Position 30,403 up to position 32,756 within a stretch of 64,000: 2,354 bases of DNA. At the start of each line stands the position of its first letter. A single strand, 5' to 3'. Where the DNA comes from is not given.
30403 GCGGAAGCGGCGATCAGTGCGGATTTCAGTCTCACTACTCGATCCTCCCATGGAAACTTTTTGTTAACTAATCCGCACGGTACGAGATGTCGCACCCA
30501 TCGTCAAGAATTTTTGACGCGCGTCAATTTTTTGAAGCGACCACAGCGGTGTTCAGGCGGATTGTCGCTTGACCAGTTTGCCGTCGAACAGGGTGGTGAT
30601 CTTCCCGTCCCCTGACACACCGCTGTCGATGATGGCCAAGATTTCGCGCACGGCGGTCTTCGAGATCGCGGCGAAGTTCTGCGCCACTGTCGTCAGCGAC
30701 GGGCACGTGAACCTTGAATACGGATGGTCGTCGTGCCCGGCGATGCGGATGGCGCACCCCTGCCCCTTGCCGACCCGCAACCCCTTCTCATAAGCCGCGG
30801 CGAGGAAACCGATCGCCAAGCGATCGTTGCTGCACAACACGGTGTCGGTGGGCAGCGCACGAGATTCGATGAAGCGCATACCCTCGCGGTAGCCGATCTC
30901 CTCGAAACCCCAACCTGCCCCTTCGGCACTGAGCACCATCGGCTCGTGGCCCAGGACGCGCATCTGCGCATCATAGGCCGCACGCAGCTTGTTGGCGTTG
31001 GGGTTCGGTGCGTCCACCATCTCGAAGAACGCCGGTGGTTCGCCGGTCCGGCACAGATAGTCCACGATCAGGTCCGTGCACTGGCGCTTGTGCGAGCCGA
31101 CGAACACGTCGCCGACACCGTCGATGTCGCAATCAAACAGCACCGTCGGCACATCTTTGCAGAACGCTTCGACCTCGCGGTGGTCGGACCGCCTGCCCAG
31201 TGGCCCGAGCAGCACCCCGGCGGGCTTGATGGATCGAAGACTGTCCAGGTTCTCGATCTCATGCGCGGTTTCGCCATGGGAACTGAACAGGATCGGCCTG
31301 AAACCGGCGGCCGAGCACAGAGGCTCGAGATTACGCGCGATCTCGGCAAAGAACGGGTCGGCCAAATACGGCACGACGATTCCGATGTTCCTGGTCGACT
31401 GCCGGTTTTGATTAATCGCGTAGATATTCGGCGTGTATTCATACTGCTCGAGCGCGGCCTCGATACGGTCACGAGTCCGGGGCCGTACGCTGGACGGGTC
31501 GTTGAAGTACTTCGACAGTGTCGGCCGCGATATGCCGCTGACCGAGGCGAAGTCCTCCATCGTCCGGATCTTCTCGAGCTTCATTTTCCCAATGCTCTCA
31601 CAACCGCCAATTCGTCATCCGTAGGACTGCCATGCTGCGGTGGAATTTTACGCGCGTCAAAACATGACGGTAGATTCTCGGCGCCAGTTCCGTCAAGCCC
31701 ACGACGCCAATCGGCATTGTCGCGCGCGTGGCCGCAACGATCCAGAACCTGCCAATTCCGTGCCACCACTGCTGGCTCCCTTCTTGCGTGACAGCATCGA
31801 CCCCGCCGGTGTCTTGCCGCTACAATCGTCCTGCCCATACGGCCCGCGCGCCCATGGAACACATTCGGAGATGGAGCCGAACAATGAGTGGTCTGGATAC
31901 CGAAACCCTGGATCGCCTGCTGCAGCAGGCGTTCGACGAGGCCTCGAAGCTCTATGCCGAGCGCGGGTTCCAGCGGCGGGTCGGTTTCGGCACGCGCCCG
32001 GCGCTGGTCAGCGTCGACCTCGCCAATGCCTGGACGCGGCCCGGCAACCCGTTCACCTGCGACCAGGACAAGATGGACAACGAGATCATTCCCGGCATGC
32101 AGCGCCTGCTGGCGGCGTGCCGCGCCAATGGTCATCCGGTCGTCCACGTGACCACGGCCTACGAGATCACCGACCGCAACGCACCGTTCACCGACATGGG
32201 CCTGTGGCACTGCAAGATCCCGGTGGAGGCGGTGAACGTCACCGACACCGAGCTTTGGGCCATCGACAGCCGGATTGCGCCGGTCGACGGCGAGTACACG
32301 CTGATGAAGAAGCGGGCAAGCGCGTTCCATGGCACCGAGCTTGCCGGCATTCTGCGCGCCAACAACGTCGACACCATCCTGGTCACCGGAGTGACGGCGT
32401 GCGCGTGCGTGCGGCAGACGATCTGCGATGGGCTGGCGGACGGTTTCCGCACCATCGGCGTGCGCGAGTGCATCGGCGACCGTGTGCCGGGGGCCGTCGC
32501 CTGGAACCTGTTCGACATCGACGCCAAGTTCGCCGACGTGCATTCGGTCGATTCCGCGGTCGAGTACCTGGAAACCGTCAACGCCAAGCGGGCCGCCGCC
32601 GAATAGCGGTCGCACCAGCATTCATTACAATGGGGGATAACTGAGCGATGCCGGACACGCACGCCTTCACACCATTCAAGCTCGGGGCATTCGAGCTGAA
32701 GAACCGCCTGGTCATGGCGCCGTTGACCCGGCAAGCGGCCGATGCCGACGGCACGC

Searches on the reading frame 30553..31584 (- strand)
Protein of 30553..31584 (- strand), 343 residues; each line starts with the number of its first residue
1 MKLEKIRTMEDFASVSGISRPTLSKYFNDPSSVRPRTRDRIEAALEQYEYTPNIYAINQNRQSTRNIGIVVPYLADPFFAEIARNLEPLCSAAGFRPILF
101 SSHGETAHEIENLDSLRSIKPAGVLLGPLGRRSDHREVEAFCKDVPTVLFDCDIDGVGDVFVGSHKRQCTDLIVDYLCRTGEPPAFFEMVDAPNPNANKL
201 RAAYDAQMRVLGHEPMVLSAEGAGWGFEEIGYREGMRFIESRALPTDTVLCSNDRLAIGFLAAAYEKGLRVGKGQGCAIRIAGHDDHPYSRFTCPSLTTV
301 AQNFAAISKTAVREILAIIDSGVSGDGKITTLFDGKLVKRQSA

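Call 13: search_protein_families(library=pfam, proteins=[window:30553-31584:-], max_evalue=0.001)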
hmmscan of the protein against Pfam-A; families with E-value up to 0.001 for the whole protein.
window:30553-31584:- (343 aa): 5 families
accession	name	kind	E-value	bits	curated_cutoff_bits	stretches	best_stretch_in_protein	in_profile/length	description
PF13377.12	Peripla_BP_3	-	5.6e-14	53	26.5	1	191-342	20-166/167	Periplasmic binding protein-like domain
PF00356.27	LacI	-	1.5e-10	41.1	27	1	8-53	1-46/46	Bacterial regulatory proteins, lacI family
PF00532.27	Peripla_BP_1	-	2.9e-09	37.3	22.2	1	65-309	2-243/281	Periplasmic binding proteins and sugar binding domain of LacI family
PF13407.12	Peripla_BP_4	-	1.9e-07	31.4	35.1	1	67-286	1-218/258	Periplasmic binding protein domain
PF01381.28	HTH_3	-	3.2e-05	24.3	23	1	4-45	7-48/55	Helix-turn-helix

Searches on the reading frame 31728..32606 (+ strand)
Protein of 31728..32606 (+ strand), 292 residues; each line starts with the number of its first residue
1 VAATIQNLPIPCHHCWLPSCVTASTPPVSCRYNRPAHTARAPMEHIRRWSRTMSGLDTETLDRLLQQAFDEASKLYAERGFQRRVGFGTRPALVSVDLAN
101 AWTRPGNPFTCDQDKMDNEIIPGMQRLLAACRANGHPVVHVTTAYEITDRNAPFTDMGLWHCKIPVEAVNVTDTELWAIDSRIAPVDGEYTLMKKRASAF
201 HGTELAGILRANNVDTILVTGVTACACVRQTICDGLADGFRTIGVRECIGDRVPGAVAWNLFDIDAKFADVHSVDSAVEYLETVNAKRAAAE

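Call 13: search_protein_families(library=pfam, proteins=[window:31728-32606:+], max_evalue=0.001)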
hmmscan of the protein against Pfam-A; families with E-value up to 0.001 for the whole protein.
window:31728-32606:+ (292 aa): 1 family
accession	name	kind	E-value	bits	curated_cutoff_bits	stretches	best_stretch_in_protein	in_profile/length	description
PF00857.26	Isochorismatase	-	1.2e-29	104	27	1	92-275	2-174/175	Isochorismatase domain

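Call 68: search_protein_families(library=ncbifam, proteins=[window:31728-32606:+], max_evalue=0.00001)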
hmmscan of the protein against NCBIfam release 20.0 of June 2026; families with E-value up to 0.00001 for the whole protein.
window:31728-32606:+ (292 aa): 3 families
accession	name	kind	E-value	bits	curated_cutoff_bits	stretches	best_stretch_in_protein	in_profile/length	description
NF050097.1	BiurAmidohydBiuH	equivalog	1.2e-11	44.5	370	1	121-251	51-188/221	biuret amidohydrolase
TIGR03614.1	RutB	equivalog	7.4e-09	35.6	377.95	1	181-283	118-221/226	pyrimidine utilization protein B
NF008517.0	PRK11440.1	equivalog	1.1e-08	35.2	195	1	92-243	10-150/188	hydrolase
